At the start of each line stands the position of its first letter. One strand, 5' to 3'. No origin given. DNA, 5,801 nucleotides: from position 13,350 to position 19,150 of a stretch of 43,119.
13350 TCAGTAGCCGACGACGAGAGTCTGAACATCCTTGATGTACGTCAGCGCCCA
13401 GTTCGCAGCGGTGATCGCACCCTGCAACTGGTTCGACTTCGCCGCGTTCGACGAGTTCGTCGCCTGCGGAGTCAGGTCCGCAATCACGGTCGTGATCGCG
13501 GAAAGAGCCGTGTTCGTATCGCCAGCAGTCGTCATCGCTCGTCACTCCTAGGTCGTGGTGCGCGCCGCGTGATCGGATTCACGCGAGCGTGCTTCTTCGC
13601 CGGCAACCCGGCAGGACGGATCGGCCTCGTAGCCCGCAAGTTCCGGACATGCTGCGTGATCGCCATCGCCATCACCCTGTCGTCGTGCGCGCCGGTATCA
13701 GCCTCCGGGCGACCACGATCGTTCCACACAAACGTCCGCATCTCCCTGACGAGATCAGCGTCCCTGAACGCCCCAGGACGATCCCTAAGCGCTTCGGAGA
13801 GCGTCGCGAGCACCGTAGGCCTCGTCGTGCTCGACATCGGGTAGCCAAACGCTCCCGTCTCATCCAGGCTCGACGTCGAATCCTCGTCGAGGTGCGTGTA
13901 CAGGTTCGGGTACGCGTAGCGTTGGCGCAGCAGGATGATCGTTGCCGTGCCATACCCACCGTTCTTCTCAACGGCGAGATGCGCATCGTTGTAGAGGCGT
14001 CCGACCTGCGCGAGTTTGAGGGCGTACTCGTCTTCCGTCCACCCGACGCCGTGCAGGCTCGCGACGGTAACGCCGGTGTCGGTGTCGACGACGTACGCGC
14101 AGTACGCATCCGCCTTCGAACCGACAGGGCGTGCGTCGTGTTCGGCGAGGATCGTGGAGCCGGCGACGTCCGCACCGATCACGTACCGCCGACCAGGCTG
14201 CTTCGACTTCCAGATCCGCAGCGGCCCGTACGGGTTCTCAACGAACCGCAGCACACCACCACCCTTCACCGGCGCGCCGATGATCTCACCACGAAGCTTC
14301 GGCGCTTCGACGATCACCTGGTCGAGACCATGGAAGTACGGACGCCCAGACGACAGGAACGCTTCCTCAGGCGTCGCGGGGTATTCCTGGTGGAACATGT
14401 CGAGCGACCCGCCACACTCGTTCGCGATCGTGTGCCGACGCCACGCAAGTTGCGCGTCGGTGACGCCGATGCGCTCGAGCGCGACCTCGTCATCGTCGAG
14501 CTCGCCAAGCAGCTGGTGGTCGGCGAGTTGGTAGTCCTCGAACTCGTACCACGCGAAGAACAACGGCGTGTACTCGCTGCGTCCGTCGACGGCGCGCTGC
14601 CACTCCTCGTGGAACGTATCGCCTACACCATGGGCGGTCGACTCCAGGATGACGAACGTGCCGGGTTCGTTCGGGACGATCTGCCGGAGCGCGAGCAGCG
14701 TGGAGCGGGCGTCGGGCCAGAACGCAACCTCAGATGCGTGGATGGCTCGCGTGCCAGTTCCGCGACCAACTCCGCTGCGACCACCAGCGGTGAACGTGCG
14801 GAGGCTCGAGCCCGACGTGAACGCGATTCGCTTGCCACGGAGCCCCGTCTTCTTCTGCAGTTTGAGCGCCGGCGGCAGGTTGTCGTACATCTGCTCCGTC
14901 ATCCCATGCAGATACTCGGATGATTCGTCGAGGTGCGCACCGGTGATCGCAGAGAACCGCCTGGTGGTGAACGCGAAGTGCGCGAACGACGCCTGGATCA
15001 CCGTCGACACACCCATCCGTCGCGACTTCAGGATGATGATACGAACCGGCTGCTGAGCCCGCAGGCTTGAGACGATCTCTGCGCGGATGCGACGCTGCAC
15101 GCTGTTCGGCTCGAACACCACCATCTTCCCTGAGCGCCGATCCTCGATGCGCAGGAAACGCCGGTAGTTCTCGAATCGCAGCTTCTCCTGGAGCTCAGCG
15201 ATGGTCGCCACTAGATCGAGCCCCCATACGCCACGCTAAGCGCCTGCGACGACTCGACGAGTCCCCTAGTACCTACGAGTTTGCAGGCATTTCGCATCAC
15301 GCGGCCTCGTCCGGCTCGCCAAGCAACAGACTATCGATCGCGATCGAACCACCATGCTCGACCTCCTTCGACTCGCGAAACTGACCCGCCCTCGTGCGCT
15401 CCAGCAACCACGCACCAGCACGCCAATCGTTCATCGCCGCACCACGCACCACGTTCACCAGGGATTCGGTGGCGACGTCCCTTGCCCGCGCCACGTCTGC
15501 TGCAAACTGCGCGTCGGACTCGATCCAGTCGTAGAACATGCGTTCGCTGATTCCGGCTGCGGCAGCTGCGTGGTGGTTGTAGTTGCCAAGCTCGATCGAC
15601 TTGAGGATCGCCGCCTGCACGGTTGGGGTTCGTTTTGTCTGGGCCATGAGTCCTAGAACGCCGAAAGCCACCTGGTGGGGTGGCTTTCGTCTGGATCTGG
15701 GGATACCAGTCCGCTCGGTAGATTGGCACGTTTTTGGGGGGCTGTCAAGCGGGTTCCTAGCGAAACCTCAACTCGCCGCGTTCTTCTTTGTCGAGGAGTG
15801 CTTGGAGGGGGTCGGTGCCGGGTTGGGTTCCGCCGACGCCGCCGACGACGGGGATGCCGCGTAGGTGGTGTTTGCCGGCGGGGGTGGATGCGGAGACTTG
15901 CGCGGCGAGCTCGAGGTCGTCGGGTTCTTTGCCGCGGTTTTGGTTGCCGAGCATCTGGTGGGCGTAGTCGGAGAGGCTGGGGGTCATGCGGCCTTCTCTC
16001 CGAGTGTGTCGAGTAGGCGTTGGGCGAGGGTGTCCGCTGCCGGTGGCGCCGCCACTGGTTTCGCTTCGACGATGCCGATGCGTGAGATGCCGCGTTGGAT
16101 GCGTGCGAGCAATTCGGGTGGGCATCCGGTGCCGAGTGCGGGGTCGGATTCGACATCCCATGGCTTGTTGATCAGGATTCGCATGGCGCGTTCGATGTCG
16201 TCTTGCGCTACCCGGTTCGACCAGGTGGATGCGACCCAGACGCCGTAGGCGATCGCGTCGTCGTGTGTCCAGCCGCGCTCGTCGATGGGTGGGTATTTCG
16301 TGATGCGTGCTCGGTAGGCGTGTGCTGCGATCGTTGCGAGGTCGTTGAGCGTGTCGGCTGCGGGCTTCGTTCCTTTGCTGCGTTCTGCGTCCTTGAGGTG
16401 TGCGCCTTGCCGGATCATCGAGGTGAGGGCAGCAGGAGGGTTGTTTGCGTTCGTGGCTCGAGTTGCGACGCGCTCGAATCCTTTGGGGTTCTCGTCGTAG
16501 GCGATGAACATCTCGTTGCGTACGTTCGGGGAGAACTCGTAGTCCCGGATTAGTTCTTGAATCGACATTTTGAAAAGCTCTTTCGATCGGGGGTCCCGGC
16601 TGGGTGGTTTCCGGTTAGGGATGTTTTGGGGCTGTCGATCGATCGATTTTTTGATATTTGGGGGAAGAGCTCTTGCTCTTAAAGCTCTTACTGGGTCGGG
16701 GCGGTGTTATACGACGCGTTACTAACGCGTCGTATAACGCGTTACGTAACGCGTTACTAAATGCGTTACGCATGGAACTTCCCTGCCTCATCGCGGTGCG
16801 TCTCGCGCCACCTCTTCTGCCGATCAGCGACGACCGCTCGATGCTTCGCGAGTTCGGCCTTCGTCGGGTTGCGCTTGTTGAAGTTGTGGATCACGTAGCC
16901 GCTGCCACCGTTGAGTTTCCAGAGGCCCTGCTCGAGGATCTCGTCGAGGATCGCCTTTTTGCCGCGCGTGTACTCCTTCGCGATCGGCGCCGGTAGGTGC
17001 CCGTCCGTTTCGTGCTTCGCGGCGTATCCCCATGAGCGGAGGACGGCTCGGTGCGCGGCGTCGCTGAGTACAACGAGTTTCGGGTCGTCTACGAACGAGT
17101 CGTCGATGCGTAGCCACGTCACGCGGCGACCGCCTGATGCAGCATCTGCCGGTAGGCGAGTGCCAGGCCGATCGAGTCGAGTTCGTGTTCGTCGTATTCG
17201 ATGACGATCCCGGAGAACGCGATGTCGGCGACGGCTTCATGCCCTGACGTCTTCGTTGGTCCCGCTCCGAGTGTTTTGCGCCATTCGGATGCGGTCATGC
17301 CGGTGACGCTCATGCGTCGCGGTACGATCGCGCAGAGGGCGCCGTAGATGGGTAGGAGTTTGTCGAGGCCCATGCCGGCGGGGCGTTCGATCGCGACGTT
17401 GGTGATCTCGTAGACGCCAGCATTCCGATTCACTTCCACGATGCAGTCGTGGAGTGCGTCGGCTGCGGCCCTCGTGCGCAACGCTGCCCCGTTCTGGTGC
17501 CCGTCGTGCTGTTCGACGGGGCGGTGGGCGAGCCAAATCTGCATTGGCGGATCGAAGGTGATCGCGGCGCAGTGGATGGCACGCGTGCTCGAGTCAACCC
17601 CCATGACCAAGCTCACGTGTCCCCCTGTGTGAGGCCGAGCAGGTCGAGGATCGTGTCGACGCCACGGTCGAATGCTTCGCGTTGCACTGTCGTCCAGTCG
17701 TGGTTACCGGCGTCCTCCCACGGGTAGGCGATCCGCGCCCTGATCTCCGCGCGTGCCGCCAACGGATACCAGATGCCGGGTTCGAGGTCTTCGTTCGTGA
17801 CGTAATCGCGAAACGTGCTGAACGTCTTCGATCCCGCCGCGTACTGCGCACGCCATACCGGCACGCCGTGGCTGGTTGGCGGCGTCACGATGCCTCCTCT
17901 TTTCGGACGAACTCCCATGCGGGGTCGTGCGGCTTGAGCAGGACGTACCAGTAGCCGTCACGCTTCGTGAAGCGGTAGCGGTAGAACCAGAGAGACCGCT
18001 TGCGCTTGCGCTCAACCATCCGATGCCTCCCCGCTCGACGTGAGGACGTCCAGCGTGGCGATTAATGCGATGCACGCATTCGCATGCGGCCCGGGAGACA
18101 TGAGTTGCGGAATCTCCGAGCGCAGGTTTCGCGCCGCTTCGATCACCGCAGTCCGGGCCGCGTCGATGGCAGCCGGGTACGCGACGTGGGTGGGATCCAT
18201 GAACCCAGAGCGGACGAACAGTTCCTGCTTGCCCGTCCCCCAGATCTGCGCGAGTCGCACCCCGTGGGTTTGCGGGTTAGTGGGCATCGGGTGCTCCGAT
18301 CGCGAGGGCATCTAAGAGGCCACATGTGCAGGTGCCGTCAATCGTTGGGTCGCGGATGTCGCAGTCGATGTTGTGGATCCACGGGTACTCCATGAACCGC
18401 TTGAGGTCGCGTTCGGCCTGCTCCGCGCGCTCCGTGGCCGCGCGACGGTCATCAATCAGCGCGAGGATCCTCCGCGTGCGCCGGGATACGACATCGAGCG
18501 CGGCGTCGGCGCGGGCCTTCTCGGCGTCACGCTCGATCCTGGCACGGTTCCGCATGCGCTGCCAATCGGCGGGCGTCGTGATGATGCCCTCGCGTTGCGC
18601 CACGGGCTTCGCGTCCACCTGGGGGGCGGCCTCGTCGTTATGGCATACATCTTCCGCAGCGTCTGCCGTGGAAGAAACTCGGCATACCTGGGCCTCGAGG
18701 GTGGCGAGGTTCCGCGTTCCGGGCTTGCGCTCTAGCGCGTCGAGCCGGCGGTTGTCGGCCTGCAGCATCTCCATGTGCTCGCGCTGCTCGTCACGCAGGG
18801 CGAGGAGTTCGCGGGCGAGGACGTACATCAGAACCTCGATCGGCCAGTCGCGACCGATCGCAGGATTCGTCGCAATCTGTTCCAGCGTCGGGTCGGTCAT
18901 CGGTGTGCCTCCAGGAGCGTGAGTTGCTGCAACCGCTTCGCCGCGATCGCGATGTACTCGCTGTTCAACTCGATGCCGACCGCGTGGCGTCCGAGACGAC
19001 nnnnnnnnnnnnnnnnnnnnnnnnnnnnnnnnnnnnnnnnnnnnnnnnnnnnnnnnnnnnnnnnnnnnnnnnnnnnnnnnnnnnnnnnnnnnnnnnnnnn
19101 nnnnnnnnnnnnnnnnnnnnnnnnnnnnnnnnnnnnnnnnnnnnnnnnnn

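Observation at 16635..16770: Five phased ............-type sites with nested perfect palindromes next to a low-GC tract: candidate replication origin or master operator bank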

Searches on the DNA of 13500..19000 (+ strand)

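Call 7: search_dna_similar(query=window:13500-19000:+, collection=phages, mode=distant, max_rows=25)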
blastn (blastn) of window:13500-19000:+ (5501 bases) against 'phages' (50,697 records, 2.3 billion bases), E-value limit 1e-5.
No match.
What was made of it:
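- Tried and rejected: DNA similarity to known phages. blastn of 13500-19000 found nothing (call 7).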

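Call 83: search_rna_families(source=window, start=15600, end=17300, threshold=evalue, max_evalue=1)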
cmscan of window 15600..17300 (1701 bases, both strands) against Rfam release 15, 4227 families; matches with E-value up to 1: 1.
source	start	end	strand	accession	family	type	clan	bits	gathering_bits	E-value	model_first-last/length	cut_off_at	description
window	15758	15817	+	RF00953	mir-1497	Gene; miRNA;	-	18.3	80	0.95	1-74/74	no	mir-1497 microRNA precursor family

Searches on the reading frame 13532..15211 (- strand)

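Call 8: search_protein_families(library=pfam, proteins=[window:13532-15211:-], max_evalue=0.01)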
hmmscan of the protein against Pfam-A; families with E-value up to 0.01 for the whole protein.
window:13532-15211:- (559 aa): 0 families

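Call 9: search_protein_families(library=phrogs, proteins=[window:13532-15211:-], max_evalue=0.01)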
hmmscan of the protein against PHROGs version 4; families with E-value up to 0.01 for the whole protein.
window:13532-15211:- (559 aa): 5 families
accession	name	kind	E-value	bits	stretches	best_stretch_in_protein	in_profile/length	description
phrog_2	-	head and packaging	9.2e-24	85.2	1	29-532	261-603/807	terminase large subunit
phrog_38407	-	unknown function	3.4e-20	73.3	2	331-532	170-354/370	-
phrog_24361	-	head and packaging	2.8e-15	57.5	1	400-524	17-139/162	terminase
phrog_26724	-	unknown function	0.00026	21.6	1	21-161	22-148/192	-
phrog_5989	-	head and packaging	0.00026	21.2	1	47-163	150-261/347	terminase large subunit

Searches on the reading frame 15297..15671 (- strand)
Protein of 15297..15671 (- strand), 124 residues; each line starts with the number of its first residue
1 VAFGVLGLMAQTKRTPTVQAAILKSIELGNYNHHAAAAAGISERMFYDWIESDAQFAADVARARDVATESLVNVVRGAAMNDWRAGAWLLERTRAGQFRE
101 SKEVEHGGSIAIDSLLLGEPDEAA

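Call 8: search_protein_families(library=pfam, proteins=[window:15297-15671:-], max_evalue=0.01)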
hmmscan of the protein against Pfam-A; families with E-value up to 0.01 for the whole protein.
window:15297-15671:- (124 aa): 1 family
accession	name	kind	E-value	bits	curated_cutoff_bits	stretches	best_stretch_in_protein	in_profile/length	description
PF20901.3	Sf6_terminase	-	2.7e-05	24.6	27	1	16-80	3-68/106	Bacteriophage Sf6, terminase small subunit-like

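Call 9: search_protein_families(library=phrogs, proteins=[window:15297-15671:-], max_evalue=0.01)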
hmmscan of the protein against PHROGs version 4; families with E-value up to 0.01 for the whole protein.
window:15297-15671:- (124 aa): 4 families
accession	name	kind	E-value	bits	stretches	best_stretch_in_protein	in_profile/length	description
phrog_4102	-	head and packaging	1.9e-17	65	1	11-108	12-120/166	terminase small subunit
phrog_4044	-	head and packaging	6.5e-09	36.5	1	6-74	16-84/180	terminase small subunit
phrog_1482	-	head and packaging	5.1e-07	30.4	1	10-72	11-74/147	terminase small subunit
phrog_309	-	head and packaging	0.0011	20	1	23-111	150-263/319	terminase small subunit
